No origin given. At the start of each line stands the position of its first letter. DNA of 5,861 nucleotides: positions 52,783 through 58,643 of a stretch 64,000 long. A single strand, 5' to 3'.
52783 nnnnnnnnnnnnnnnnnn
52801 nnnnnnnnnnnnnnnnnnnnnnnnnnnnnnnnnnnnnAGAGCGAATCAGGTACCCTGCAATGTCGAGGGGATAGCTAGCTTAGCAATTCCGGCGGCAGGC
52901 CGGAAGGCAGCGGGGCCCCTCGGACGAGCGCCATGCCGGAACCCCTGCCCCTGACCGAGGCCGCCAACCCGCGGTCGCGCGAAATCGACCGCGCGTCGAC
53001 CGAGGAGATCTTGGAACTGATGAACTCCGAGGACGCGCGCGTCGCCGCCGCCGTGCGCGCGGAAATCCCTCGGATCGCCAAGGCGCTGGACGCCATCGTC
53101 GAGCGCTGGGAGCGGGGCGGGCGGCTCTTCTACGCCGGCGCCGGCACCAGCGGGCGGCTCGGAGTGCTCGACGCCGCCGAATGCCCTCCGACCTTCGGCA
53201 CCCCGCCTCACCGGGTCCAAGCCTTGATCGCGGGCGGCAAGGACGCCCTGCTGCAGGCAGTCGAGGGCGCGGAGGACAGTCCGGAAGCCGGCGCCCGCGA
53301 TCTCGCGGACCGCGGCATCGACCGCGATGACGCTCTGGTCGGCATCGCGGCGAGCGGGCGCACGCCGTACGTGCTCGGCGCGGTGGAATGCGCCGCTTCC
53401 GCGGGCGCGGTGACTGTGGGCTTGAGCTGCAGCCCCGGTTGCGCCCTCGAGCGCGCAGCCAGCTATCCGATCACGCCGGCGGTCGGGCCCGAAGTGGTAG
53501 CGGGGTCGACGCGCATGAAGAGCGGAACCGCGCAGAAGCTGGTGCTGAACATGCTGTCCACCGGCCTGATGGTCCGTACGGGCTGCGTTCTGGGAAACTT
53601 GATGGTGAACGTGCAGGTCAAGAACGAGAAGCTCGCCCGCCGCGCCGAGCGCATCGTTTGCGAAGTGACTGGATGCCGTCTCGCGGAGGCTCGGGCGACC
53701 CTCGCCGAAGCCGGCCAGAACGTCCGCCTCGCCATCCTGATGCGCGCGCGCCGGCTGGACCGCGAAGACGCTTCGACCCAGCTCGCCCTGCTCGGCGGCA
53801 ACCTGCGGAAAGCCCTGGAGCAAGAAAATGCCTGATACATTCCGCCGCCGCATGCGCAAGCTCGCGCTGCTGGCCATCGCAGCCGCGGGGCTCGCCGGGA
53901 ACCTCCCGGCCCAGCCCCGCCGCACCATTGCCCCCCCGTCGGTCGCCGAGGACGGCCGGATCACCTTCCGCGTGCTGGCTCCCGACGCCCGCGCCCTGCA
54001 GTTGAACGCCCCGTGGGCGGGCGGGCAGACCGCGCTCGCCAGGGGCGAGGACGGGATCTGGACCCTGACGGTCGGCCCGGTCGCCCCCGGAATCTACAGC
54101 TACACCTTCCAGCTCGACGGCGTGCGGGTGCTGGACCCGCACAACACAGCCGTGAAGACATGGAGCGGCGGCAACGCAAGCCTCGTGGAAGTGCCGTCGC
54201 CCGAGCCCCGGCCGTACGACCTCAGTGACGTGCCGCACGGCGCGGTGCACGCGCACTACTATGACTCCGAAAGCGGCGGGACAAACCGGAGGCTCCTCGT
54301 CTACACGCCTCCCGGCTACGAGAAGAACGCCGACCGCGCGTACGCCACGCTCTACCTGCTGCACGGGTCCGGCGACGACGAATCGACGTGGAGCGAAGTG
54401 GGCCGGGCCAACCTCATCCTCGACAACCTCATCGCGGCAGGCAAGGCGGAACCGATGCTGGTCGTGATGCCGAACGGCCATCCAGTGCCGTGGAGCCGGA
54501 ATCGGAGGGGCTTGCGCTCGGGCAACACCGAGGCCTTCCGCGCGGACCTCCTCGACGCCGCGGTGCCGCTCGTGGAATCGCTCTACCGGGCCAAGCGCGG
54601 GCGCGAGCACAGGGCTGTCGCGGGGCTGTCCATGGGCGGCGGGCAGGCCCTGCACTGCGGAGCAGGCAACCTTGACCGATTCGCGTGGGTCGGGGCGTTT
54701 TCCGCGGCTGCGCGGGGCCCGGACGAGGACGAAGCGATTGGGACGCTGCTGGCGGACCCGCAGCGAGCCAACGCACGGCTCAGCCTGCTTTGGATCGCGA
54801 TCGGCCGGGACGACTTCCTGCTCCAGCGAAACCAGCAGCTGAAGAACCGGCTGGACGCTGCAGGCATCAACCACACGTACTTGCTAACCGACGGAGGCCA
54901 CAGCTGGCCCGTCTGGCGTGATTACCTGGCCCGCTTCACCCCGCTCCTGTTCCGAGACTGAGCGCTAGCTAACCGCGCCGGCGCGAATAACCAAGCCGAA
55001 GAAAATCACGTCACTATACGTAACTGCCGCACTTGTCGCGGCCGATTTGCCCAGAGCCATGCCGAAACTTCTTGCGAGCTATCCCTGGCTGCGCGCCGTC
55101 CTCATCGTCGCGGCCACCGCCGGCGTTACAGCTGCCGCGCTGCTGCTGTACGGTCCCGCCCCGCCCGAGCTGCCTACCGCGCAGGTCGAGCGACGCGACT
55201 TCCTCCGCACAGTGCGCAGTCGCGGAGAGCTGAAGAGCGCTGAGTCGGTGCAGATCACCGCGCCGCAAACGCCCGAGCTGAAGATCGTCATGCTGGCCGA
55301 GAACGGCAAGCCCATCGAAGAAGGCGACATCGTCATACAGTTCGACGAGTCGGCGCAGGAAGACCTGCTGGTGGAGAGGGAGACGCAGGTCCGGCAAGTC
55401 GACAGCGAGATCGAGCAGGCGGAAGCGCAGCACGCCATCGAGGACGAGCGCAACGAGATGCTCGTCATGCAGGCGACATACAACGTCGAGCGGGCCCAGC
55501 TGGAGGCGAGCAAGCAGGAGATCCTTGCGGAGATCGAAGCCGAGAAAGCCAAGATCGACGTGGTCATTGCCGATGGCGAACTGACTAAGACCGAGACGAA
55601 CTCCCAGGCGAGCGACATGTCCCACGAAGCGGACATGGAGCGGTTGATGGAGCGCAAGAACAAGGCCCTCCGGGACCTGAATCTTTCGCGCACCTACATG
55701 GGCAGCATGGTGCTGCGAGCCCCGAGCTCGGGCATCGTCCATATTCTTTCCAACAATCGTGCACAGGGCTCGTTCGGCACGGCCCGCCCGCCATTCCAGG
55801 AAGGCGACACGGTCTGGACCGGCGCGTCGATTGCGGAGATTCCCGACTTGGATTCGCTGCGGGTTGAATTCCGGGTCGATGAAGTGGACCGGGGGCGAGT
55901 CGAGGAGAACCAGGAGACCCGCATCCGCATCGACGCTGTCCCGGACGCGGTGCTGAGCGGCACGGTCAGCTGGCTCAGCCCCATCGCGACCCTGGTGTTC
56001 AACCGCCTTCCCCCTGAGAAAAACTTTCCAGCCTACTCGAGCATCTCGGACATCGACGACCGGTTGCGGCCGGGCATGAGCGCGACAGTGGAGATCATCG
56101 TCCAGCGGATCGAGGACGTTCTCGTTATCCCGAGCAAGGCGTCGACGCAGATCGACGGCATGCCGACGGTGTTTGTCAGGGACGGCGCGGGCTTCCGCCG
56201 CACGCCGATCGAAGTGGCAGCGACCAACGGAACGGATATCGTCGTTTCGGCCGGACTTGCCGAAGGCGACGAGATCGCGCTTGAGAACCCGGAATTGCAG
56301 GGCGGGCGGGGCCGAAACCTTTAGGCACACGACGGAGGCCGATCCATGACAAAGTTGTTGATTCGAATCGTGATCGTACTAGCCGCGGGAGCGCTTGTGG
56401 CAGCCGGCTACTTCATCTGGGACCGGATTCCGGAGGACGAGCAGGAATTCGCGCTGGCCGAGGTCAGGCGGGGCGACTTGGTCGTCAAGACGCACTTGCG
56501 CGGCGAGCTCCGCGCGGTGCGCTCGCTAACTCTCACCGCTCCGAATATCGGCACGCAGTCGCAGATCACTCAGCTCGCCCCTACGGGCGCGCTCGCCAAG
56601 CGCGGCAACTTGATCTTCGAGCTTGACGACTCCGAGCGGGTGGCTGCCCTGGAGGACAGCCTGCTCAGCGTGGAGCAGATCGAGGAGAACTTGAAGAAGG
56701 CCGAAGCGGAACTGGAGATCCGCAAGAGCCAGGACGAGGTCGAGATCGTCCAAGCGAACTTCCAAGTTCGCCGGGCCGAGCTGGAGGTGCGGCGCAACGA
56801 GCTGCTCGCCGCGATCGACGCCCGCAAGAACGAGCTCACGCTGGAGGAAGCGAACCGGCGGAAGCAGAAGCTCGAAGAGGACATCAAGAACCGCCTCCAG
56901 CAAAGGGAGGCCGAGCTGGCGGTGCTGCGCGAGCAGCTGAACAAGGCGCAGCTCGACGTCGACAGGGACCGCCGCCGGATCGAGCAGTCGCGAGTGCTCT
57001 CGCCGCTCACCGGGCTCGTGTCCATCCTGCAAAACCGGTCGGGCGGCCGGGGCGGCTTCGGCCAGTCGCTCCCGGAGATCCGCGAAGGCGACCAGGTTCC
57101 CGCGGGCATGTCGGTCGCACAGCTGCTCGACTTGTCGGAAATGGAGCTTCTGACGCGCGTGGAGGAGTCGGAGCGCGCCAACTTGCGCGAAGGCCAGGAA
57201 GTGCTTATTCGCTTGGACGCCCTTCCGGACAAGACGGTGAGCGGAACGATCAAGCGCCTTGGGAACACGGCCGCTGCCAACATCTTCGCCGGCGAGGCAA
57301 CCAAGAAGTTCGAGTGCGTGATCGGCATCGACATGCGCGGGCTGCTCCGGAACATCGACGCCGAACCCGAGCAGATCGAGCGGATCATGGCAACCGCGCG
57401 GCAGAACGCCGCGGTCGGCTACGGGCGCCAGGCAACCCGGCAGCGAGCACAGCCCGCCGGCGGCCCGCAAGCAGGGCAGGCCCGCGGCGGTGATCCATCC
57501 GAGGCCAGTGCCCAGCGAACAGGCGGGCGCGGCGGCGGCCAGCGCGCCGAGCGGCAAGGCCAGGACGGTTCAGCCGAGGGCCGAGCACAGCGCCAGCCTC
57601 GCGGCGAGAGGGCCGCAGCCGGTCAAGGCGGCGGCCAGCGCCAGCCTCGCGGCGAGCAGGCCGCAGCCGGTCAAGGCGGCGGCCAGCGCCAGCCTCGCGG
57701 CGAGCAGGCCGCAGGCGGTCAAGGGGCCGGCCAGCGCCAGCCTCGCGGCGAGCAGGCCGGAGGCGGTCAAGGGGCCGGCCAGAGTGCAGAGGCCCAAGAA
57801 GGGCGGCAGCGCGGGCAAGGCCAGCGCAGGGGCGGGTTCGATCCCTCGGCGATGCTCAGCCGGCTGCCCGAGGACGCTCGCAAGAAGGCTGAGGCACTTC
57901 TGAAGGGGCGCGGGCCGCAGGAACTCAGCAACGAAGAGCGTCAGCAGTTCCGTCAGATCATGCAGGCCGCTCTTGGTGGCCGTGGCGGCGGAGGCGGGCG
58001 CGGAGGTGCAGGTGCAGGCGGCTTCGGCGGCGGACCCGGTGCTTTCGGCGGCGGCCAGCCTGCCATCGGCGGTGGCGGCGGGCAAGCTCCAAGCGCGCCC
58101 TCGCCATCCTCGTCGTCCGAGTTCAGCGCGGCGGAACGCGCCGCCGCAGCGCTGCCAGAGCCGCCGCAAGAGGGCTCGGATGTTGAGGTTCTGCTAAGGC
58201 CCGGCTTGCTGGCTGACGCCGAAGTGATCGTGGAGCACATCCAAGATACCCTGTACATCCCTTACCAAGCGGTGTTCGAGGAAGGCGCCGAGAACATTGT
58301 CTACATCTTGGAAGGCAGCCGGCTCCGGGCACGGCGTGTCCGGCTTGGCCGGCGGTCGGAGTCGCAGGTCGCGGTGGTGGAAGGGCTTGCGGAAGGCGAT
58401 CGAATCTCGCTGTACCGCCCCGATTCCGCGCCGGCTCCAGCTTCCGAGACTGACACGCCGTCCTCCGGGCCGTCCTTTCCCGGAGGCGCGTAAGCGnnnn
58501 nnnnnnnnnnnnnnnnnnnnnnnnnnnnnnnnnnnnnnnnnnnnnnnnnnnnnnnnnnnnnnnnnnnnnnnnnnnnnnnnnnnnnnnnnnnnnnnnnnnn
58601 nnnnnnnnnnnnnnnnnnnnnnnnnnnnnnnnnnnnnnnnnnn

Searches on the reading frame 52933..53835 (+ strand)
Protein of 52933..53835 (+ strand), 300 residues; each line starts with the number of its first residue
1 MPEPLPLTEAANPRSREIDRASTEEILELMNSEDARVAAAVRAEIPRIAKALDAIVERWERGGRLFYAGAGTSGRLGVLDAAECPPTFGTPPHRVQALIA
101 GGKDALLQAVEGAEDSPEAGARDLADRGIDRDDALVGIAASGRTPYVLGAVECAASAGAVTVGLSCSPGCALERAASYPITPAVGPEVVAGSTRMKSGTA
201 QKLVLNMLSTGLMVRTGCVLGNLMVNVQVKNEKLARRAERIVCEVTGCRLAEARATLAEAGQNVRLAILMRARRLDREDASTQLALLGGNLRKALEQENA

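Call 10: search_protein_families(library=pfam, proteins=[window:52933-53835:+], max_evalue=0.001)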
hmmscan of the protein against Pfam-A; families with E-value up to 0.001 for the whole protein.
window:52933-53835:+ (300 aa): 5 families
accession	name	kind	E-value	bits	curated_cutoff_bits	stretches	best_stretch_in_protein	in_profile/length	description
PF22645.1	GKRP_SIS_N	-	3e-19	69.3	27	1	48-153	2-111/113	Glucokinase regulatory protein N-terminal SIS domain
PF13580.11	SIS_2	-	8.6e-08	32.7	27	1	37-165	10-137/138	SIS domain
PF20741.3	GKRP-like_C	-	9e-06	26.6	27.7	1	222-258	2-38/100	C-terminal lid domain of glucokinase regulatory protein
PF01380.27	SIS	-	1.5e-05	25.3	25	1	128-208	50-128/131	SIS domain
PF22198.1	GKRP_SIS_2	-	2e-05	24.8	27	1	47-105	6-64/191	Glucokinase regulatory protein, second SIS domain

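Call 63: search_protein_families(library=ncbifam, proteins=[window:52933-53835:+], max_evalue=0.00001)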
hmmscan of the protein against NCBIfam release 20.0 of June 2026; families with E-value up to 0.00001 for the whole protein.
window:52933-53835:+ (300 aa): 3 families
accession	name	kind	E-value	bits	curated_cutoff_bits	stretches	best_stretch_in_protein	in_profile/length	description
NF003915.0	PRK05441.1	subfamily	2.8e-123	410.7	168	1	7-298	7-298/300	N-acetylmuramic acid 6-phosphate etherase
NF009222.0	PRK12570.1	subfamily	1.4e-117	392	255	1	8-298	15-305/307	N-acetylmuramic acid 6-phosphate etherase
TIGR00274.1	TIGR00274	equivalog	5.5e-113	376.9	302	1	7-296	2-291/291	N-acetylmuramic acid 6-phosphate etherase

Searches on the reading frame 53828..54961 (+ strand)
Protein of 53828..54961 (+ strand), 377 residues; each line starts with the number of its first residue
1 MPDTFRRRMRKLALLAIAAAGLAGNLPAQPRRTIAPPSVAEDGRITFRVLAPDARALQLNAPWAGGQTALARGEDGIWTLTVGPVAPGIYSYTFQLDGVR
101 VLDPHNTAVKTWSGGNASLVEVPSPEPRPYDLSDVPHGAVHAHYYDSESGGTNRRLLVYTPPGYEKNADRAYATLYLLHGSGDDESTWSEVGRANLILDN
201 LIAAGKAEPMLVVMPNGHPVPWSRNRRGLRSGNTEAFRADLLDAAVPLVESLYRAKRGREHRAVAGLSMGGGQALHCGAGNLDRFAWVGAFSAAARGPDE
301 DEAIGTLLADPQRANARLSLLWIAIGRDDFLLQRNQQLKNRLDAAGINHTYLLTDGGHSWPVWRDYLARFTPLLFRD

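Call 10: search_protein_families(library=pfam, proteins=[window:53828-54961:+], max_evalue=0.001)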
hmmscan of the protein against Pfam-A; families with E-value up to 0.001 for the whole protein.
window:53828-54961:+ (377 aa): 1 family
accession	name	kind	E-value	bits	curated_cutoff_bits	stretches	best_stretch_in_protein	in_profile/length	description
PF00756.26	Esterase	-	4.7e-23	82.7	22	1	147-369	1-246/251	Putative esterase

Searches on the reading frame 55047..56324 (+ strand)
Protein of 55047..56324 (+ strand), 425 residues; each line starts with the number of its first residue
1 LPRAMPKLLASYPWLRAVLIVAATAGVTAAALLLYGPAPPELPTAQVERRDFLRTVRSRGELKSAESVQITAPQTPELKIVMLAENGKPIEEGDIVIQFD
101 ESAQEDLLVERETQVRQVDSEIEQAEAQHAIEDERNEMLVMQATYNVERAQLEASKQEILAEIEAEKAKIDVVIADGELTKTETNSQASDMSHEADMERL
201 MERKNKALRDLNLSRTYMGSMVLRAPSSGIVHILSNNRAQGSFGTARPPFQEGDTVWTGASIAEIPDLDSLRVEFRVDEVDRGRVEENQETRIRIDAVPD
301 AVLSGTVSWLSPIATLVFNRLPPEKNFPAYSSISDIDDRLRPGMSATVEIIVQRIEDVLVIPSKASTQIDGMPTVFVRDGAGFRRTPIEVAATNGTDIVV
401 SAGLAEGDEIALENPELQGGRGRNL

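Call 10: search_protein_families(library=pfam, proteins=[window:55047-56324:+], max_evalue=0.001)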
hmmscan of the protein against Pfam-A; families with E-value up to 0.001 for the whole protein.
window:55047-56324:+ (425 aa): 2 families
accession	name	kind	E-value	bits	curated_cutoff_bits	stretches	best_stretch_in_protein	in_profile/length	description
PF13437.12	HlyD_3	-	6.5e-10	40.1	22.2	1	223-343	2-106/106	HlyD family secretion protein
PF16576.10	HlyD_D23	-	2.1e-08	34.1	30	1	152-314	56-188/214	Barrel-sandwich domain of CusB or HlyD membrane-fusion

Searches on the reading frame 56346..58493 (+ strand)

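Call 10: search_protein_families(library=pfam, proteins=[window:56346-58493:+], max_evalue=0.001)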
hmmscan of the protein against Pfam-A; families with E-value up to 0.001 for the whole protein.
window:56346-58493:+ (715 aa): 4 families
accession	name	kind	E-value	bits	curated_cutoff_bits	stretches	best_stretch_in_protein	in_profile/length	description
PF16576.10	HlyD_D23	-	1.3e-08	34.9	30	1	122-307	32-186/214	Barrel-sandwich domain of CusB or HlyD membrane-fusion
PF13437.12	HlyD_3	-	1.6e-07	32.4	22.2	1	245-311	15-82/106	HlyD family secretion protein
PF00529.27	CusB_dom_1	-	0.00012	22.6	26.5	0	149-310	12-42/89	Cation efflux system protein CusB domain 1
PF12700.13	HlyD_2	-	0.00028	20.2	25.1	0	246-305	248-303/416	HlyD family secretion protein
